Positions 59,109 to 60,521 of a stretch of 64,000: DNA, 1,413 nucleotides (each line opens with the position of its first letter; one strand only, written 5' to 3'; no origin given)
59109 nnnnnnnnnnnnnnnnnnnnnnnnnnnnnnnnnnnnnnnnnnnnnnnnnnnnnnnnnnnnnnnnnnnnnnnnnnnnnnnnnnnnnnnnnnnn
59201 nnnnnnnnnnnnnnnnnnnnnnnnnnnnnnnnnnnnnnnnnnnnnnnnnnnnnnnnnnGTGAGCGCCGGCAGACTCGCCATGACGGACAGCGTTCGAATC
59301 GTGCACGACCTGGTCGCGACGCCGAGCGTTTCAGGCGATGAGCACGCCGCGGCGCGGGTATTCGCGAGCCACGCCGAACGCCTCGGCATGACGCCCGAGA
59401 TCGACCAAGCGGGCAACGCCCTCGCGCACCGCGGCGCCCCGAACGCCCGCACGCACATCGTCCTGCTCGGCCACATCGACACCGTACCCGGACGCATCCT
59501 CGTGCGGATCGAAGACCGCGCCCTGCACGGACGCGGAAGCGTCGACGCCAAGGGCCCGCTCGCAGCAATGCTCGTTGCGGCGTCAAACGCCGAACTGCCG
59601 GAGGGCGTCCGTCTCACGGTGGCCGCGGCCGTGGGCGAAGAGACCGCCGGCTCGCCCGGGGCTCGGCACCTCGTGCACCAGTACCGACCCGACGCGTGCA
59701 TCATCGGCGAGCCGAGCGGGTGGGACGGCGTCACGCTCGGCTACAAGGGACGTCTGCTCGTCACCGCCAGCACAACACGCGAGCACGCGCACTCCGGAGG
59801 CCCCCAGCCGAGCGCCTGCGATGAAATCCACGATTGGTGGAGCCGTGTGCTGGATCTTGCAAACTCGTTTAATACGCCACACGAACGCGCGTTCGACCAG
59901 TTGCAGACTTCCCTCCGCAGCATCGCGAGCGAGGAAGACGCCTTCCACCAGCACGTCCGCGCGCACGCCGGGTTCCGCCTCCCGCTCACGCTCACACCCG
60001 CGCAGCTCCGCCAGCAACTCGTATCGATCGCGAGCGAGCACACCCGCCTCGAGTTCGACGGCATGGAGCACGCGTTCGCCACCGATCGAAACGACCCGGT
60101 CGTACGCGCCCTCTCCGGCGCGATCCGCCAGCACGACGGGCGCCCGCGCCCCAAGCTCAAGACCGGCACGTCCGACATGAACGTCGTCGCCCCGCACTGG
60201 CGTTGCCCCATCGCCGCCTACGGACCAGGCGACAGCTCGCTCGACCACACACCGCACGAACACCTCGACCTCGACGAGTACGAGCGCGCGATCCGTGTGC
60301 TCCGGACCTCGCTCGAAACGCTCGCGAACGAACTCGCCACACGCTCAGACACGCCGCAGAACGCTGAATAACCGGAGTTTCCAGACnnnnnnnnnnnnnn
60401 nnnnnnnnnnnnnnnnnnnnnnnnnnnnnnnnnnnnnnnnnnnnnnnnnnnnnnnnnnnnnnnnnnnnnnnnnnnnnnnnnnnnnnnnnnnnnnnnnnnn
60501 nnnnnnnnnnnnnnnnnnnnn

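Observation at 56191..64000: Complete-looking LysW carrier-protein (alpha-aminoadipate) lysine biosynthesis operon, tightly translationally coupled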

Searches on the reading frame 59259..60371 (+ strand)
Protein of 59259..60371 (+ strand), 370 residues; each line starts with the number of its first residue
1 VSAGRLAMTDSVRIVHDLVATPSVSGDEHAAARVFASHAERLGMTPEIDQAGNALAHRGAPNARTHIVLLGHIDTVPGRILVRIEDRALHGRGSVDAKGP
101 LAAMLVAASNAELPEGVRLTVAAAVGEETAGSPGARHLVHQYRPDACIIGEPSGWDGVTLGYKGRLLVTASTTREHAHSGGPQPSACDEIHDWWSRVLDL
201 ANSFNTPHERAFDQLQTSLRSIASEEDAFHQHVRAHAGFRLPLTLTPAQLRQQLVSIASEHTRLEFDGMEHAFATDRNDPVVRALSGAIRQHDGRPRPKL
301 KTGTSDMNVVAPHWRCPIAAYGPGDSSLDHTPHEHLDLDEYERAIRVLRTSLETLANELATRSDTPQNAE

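Call 6: search_protein_families(library=ncbifam, proteins=[window:59259-60371:+], max_evalue=0.001)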
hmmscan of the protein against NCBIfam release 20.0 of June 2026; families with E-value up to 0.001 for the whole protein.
window:59259-60371:+ (370 aa): 37 families (the best 25 are shown)
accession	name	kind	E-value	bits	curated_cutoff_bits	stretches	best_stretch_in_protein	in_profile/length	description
NF003367.0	PRK04443.1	equivalog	5.9e-122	407.3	363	1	8-357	6-347/349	[LysW]-lysine hydrolase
TIGR01902.1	dapE-lys-deAc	subfamily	2.3e-93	313.1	163.1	1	15-356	3-338/340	N-acetyl-ornithine/N-acetyl-lysine deacetylase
NF001747.0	PRK00466.1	equivalog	9.7e-52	175.9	288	1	14-357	15-344/346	N-acetyl-lysine deacetylase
NF006402.0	PRK08651.1-5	equivalog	5.8e-30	104.5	369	1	34-204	27-202/369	succinyl-diaminopimelate desuccinylase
NF006399.0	PRK08651.1-2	equivalog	7.6e-28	97.6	381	2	15-221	10-234/405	succinyl-diaminopimelate desuccinylase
TIGR01900.1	dapE-gram_pos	equivalog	1.1e-23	83.7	304.2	1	10-352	4-350/351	succinyl-diaminopimelate desuccinylase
NF009557.0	PRK13009.1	equivalog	6.4e-22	78.2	284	1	8-356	2-375/377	succinyl-diaminopimelate desuccinylase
NF009555.0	PRK13004.1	equivalog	3.4e-21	75.6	321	1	9-183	15-201/399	YgeY family selenium metabolism-linked hydrolase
TIGR01910.1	DapE-ArgE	subfamily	7e-20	71.6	217.6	1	13-183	2-196/373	ArgE/DapE family deacylase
NF006400.0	PRK08651.1-3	equivalog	6.3e-19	68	374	2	85-182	112-214/410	succinyl-diaminopimelate desuccinylase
TIGR01892.1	AcOrn-deacetyl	equivalog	1.1e-17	64.1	297.7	1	15-349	3-362/365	acetylornithine deacetylase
NF005710.0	PRK07522.1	subfamily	4.1e-16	59.1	412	1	7-219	6-240/391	acetylornithine deacetylase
TIGR01246.1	dapE_proteo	equivalog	1.8e-15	56.8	361.8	1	13-353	3-368/370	succinyl-diaminopimelate desuccinylase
NF009558.0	PRK13013.1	equivalog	4e-14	52.1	428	2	82-182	111-219/429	acetylornithine deacetylase/succinyl-diaminopimelate desuccinylase family protein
NF003474.0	PRK05111.1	equivalog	1.8e-13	50.2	460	1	13-209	10-228/383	acetylornithine deacetylase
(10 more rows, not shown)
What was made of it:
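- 59259..60371 (+): lysK, the [LysW]-lysine hydrolase (M20 family). Call 6: NF003367 scores 407 against 363.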

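Call 7: search_protein_families(library=pfam, proteins=[window:59259-60371:+], max_evalue=0.001)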
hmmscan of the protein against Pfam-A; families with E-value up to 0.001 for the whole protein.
window:59259-60371:+ (370 aa): 1 family
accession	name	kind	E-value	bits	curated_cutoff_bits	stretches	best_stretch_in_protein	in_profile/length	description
PF01546.33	Peptidase_M20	-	3.1e-27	96.3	24.6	1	69-352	2-204/206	Peptidase family M20/M25/M40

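Call 76: find_homologous_proteins(query=window:59259-60371:+, max_evalue=1e-20)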
Query window:59259-60371:+ (370 aa): 8000 proteins with E <= 1e-20 among 8000 candidates; the best 120 are listed.
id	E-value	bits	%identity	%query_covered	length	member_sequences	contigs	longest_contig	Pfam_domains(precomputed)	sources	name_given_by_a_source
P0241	2.4e-238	808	98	100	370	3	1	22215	PF01546.34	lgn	-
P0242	4.1e-158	544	70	94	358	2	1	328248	PF01546.34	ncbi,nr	ncbi:MAG: [LysW]-lysine hydrolase [Phycisphaerales bacterium]|nr:MAG: [LysW]-lysine hydrolase [Phyci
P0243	2.9e-144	498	64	96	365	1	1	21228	PF01546.34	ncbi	ncbi:MAG: [LysW]-lysine hydrolase [Phycisphaerales bacterium JB061]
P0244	6.2e-144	497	64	96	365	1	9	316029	PF01546.34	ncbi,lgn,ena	-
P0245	1.2e-143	496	64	96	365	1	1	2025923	PF01546.34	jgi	jgi:LysW-gamma-L-lysine carboxypeptidase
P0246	1.5e-143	496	64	96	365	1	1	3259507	PF01546.34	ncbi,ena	-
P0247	2.1e-143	496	64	96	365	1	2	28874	PF01546.34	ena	-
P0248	2.9e-143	495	64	96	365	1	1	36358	PF01546.34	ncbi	ncbi:MAG: [LysW]-lysine hydrolase [Phycisphaerales bacterium JB058]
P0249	3.4e-143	495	64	96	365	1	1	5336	PF01546.34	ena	-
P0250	4.6e-143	495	64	96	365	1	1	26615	PF01546.34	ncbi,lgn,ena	-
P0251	5.9e-143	494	64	96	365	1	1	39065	PF01546.34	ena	-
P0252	6.5e-143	494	64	96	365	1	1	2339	PF01546.34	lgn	-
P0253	8.4e-143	494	64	96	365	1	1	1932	PF01546.34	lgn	-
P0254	7.0e-142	491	65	94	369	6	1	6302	PF01546.34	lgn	-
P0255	3.1e-141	489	64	95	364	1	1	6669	PF01546.34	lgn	-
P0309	2.6e-130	453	63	94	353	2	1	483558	PF01546.34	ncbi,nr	ncbi:MAG: [LysW]-lysine hydrolase [Planctomycetes bacterium]|nr:[LysW]-lysine hydrolase [Planctomyce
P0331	1.3e-127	444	60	96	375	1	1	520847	PF01546.34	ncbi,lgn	ncbi:MAG: [LysW]-lysine hydrolase [Planctomycetota bacterium]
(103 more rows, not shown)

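Call 77: find_encoding_contigs(protein=P0246, flank=10000, max_places=1)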
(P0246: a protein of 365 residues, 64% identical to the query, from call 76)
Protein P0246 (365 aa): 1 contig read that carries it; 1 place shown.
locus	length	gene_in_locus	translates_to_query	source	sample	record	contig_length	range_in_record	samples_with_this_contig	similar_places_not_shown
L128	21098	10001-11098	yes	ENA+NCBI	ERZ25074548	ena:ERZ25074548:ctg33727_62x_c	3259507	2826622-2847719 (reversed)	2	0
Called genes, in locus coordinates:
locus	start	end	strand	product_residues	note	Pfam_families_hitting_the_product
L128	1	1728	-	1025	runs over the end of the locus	PF20464:MmeI_N, PF20465:MmeI_hel, PF20473:MmeI_Mtase, PF07669:Eco57I (faint), PF20466:MmeI_TRD (weak)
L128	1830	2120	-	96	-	-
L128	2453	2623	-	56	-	-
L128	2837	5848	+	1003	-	PF07494:Reg_prop (faint), PF07495:Y_Y_Y, PF02518:HATPase_c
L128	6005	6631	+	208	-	PF00072:Response_reg, PF00196:GerE, PF08281:Sigma70_r4_2 (weak)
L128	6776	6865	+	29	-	-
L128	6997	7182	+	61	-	PF21344:Zn_ribbon_LysW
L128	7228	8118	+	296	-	PF22626:LysX_preATP_grasp, PF08443:RimK, PF02955:GSH-S_ATP (weak)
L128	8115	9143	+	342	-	PF01118:Semialdhyde_dh, PF22698:Semialdhyde_dhC_1, PF02774:Semialdhyde_dhC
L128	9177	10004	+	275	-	PF00696:AA_kinase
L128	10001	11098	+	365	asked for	PF01546:Peptidase_M20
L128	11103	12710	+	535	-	PF00498:FHA, PF16697:Yop-YscD_cpl, PF07228:SpoIIE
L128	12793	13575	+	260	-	-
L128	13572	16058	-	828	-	PF00069:Pkinase, PF01636:APH (faint), PF07714:PK_Tyr_Ser-Thr, PF03109:ABC1 (weak), PF17667:Pkinase_fungal (faint), PF13424:TPR_12 (faint), PF14559:TPR_19 (faint), PF17874:TPR_MalT (weak), +1 more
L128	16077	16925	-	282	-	PF00520:Ion_trans, PF07885:Ion_trans_2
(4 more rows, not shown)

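Call 78: find_encoding_contigs(protein=P0309, flank=10000, max_places=1)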
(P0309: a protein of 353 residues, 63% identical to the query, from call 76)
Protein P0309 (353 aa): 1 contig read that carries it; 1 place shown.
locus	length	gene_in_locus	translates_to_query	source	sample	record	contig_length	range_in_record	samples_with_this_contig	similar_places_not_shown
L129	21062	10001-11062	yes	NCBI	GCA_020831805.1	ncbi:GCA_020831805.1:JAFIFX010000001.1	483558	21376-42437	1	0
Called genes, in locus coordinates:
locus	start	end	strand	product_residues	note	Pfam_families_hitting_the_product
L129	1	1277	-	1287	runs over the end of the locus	PF00873:ACR_tran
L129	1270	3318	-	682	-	PF19335:HMBD (weak), PF25919:BSH_CusB, PF25954:Beta-barrel_RND_2, PF19335:HMBD, PF25975:CzcB_C (weak), PF11827:DUF3347 (weak)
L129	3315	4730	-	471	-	PF02321:OEP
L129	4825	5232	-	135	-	-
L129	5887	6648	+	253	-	-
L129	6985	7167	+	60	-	PF21344:Zn_ribbon_LysW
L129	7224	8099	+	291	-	PF22626:LysX_preATP_grasp, PF08443:RimK, PF02955:GSH-S_ATP (weak)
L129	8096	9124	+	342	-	PF01118:Semialdhyde_dh, PF22698:Semialdhyde_dhC_1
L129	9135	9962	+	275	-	PF00696:AA_kinase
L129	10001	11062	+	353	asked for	PF01546:Peptidase_M20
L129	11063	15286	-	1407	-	PF00501:AMP-binding, PF00550:PP-binding, PF00668:Condensation, PF00550:PP-binding, PF00975:Thioesterase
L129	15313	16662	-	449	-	PF03446:NAD_binding_2 (weak), PF03721:UDPG_MGDP_dh_N, PF00984:UDPG_MGDP_dh, PF03720:UDPG_MGDP_dh_C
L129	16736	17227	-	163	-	PF04101:Glyco_tran_28_C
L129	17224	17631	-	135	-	PF08660:Alg14 (weak)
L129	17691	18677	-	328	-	PF00535:Glycos_transf_2, PF13641:Glyco_tranf_2_3 (weak)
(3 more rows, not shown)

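Call 79: find_encoding_contigs(protein=P0331, flank=10000, max_places=1)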
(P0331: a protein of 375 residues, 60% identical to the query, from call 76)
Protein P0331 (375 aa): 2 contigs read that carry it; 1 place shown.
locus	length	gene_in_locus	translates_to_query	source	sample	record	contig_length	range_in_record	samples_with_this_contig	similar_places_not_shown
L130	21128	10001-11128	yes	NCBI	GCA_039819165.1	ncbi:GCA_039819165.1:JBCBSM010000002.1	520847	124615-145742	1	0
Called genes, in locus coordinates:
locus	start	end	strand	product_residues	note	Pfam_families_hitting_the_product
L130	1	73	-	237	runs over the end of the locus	PF01509:TruB_N, PF16198:TruB_C_2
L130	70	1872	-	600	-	PF02366:PMT, PF13231:PMT_2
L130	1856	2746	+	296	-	PF01569:PAP2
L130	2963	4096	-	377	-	PF00072:Response_reg, PF00512:HisKA, PF13581:HATPase_c_2 (weak), PF02518:HATPase_c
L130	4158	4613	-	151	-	PF00072:Response_reg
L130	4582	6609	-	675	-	PF01590:GAF, PF13185:GAF_2, PF08448:PAS_4, PF13426:PAS_9 (faint), PF08447:PAS_3, PF00512:HisKA, PF02518:HATPase_c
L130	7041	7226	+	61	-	PF21344:Zn_ribbon_LysW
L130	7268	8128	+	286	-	PF22626:LysX_preATP_grasp, PF08443:RimK, PF02955:GSH-S_ATP (weak)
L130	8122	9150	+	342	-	PF01118:Semialdhyde_dh, PF22698:Semialdhyde_dhC_1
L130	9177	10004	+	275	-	PF00696:AA_kinase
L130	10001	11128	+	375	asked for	PF01546:Peptidase_M20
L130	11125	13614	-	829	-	PF00069:Pkinase, PF07714:PK_Tyr_Ser-Thr, PF03109:ABC1 (weak), PF13424:TPR_12 (faint), PF13374:TPR_10 (faint)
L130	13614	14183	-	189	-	PF07638:Sigma70_ECF, PF08281:Sigma70_r4_2, PF04545:Sigma70_r4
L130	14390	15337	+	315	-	-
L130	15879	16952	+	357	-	PF02129:Peptidase_S15, PF12146:Hydrolase_4 (weak)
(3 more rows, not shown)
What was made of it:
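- Tried and rejected: The three contexts sampled have lysWXYZK alone (calls 77-79), so the test is uninformative.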
